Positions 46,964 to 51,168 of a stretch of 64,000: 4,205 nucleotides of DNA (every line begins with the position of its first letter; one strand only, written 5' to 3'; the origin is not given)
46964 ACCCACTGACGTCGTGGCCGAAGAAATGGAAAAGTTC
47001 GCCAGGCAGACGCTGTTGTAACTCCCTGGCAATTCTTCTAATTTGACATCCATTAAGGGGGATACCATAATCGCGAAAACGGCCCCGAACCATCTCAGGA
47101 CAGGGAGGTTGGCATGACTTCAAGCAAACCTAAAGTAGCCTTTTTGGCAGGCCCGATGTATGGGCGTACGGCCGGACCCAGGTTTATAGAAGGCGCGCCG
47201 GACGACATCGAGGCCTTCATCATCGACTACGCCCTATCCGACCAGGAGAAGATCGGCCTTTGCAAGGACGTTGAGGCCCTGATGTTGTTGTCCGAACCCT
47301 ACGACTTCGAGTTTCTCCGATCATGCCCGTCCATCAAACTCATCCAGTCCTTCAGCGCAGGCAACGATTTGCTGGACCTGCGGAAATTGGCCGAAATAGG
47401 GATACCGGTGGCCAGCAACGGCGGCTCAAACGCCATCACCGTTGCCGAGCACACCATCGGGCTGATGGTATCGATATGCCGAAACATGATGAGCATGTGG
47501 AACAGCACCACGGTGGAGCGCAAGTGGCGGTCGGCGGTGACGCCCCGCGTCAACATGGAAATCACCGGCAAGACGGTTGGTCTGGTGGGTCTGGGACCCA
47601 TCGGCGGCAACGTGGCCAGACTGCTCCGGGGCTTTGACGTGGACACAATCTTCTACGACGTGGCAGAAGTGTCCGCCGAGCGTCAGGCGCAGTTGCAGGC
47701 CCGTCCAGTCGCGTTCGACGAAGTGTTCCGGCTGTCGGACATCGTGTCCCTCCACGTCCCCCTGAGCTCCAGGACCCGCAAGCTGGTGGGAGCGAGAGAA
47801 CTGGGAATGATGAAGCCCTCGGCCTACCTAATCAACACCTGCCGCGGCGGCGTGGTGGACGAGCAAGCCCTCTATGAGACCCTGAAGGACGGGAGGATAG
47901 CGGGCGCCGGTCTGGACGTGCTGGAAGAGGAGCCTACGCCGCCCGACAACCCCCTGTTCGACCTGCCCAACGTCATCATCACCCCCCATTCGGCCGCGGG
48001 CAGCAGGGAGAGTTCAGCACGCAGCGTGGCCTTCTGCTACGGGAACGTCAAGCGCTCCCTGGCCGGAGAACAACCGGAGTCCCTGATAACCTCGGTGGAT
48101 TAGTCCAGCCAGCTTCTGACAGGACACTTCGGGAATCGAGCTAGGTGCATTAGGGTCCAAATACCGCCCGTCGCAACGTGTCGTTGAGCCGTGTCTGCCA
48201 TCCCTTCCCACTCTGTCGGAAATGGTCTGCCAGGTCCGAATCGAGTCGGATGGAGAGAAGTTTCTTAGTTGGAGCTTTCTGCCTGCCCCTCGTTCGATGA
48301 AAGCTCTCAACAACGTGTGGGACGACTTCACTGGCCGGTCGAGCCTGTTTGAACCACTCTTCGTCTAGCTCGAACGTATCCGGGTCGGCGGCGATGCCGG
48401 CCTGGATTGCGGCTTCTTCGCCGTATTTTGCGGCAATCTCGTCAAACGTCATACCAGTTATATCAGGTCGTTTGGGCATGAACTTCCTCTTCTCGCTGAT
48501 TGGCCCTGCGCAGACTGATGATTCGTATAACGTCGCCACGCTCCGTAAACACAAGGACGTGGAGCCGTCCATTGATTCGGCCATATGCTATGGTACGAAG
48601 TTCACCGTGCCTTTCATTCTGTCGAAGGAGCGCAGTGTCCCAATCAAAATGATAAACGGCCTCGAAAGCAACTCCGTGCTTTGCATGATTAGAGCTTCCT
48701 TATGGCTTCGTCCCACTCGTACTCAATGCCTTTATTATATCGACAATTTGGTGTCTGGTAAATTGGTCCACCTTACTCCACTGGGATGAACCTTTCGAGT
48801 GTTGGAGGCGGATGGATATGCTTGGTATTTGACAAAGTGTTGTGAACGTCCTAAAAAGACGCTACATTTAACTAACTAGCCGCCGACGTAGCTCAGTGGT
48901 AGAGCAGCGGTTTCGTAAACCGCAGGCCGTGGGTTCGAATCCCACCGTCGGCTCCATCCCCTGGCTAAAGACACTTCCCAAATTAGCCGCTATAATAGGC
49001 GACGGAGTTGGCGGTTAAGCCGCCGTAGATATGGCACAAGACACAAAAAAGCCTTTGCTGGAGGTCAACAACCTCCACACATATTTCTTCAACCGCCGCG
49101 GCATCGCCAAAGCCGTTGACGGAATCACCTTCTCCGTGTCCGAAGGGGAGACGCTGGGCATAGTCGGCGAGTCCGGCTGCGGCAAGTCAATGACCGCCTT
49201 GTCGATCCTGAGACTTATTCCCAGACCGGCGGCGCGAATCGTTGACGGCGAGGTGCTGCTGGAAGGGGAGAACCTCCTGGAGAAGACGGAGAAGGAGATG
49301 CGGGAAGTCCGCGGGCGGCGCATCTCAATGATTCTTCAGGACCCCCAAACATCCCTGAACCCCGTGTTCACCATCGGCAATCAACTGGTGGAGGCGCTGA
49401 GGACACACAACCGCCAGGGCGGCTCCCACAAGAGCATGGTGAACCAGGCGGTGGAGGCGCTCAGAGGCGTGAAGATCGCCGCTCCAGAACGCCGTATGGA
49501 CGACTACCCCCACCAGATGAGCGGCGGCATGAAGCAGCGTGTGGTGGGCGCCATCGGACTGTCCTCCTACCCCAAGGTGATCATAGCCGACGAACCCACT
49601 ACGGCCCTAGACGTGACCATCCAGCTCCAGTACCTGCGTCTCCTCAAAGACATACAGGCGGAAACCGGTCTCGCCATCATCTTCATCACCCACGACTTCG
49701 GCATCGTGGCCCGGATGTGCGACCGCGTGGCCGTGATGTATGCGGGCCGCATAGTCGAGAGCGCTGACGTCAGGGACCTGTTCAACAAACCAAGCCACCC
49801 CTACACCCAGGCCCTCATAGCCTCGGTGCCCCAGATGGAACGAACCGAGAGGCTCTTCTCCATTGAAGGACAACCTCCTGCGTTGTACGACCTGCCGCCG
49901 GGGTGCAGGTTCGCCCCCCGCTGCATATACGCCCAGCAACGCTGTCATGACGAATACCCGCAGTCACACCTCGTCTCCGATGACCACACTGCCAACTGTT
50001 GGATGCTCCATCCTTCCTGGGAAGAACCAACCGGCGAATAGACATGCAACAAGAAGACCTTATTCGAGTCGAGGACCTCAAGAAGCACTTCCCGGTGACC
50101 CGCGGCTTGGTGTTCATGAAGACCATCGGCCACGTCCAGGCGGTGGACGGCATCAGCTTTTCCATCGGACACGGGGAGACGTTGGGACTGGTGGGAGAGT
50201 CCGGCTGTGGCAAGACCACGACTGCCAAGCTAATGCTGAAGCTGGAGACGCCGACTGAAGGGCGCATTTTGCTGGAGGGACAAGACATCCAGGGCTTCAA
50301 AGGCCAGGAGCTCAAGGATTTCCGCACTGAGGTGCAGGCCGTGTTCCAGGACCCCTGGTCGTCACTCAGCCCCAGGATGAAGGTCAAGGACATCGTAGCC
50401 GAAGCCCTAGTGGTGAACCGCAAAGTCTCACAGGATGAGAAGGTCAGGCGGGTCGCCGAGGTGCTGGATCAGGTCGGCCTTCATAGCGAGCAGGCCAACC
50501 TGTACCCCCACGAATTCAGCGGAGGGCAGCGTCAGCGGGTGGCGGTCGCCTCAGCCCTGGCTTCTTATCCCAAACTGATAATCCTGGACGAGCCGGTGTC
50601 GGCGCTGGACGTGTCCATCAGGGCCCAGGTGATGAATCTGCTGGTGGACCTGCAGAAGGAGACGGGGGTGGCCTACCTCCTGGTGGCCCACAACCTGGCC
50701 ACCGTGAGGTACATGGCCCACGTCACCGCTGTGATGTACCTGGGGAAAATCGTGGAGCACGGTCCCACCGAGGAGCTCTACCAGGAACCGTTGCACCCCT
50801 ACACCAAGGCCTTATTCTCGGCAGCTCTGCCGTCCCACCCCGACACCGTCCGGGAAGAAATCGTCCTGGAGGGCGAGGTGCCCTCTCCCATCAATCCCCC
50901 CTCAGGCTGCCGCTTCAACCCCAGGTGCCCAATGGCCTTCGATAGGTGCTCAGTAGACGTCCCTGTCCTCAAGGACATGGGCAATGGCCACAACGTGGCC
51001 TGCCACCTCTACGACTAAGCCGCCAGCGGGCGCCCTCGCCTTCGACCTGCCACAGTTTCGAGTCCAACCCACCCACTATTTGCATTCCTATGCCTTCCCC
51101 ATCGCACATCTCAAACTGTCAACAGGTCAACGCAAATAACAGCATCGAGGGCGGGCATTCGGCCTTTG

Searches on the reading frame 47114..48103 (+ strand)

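Call 75: search_protein_families(library=pfam, proteins=[window:47114-48103:+], max_evalue=0.01)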
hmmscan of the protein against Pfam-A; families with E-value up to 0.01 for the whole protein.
window:47114-48103:+ (329 aa): 2 families
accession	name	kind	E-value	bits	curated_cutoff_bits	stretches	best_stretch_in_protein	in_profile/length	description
PF02826.25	2-Hacid_dh_C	-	3.2e-57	193.2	25.1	1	115-294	1-178/178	D-isomer specific 2-hydroxyacid dehydrogenase, NAD binding domain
PF00389.36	2-Hacid_dh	-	9.9e-15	54.8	24.6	1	39-324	26-132/134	D-isomer specific 2-hydroxyacid dehydrogenase, catalytic domain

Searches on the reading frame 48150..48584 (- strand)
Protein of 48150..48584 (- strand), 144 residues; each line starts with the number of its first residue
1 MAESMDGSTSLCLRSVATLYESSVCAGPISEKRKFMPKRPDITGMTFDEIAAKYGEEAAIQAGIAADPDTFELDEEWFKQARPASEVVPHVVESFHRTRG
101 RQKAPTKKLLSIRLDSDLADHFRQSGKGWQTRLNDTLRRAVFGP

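Call 75: search_protein_families(library=pfam, proteins=[window:48150-48584:-], max_evalue=0.01)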
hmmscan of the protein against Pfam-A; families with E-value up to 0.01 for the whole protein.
window:48150-48584:- (144 aa): 1 family
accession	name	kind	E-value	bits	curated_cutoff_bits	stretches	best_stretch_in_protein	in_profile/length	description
PF14384.12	BrnA_antitoxin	-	1e-21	77.5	26.1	1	69-141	1-68/68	BrnA antitoxin of type II toxin-antitoxin system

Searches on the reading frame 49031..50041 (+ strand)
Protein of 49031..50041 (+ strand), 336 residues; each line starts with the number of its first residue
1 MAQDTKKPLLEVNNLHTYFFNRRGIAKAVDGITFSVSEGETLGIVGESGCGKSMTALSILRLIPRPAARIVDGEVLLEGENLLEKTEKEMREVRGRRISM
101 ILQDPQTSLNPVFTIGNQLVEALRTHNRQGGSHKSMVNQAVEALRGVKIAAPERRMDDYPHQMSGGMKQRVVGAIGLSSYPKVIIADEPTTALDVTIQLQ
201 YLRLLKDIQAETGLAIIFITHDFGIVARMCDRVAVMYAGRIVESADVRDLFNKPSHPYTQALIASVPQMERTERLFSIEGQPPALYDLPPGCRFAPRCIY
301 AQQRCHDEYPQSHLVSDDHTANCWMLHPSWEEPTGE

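Call 75: search_protein_families(library=pfam, proteins=[window:49031-50041:+], max_evalue=0.01)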
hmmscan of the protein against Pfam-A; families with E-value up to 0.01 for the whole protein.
window:49031-50041:+ (336 aa): 4 families
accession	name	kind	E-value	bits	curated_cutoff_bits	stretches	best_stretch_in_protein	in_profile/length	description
PF00005.33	ABC_tran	-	1.5e-24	87.6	25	1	30-191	2-137/137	ABC transporter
PF08352.17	oligo_HPY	-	2e-20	73.4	27.1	1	242-305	1-65/65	Oligopeptide/dipeptide transporter, C-terminal region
PF13401.12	AAA_22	-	0.00047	20.9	27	1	44-220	10-122/130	AAA domain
PF02463.25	SMC_N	-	0.0083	16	40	0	42-234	27-210/220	RecF/RecN/SMC N terminal domain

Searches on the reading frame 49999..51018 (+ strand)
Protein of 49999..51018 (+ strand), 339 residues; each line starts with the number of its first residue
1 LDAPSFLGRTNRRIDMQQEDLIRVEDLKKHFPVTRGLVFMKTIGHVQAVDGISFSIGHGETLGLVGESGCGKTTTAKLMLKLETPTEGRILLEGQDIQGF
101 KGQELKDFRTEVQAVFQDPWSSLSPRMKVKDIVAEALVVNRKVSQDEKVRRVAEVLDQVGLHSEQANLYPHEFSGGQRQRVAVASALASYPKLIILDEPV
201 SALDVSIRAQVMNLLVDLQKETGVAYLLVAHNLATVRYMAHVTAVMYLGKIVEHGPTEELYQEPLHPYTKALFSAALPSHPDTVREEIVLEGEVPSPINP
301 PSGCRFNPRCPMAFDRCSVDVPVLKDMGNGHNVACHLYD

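Call 17: search_protein_families(library=pfam, proteins=[window:49999-51018:+])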
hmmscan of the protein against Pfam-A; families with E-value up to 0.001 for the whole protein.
window:49999-51018:+ (339 aa): 5 families
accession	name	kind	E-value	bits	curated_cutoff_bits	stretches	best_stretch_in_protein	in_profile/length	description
PF00005.33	ABC_tran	-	2.3e-36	125.9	25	1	50-200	2-136/137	ABC transporter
PF08352.17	oligo_HPY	-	2.3e-17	63.6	27.1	1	252-317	1-65/65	Oligopeptide/dipeptide transporter, C-terminal region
PF13304.12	AAA_21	-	7.6e-06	26.6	27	1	164-233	229-300/304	AAA domain, putative AbiEii toxin, Type IV TA system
PF13401.12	AAA_22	-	8.7e-05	23.3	27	1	64-231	10-123/130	AAA domain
PF02463.25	SMC_N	-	0.00018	21.4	40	1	102-246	69-212/220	RecF/RecN/SMC N terminal domain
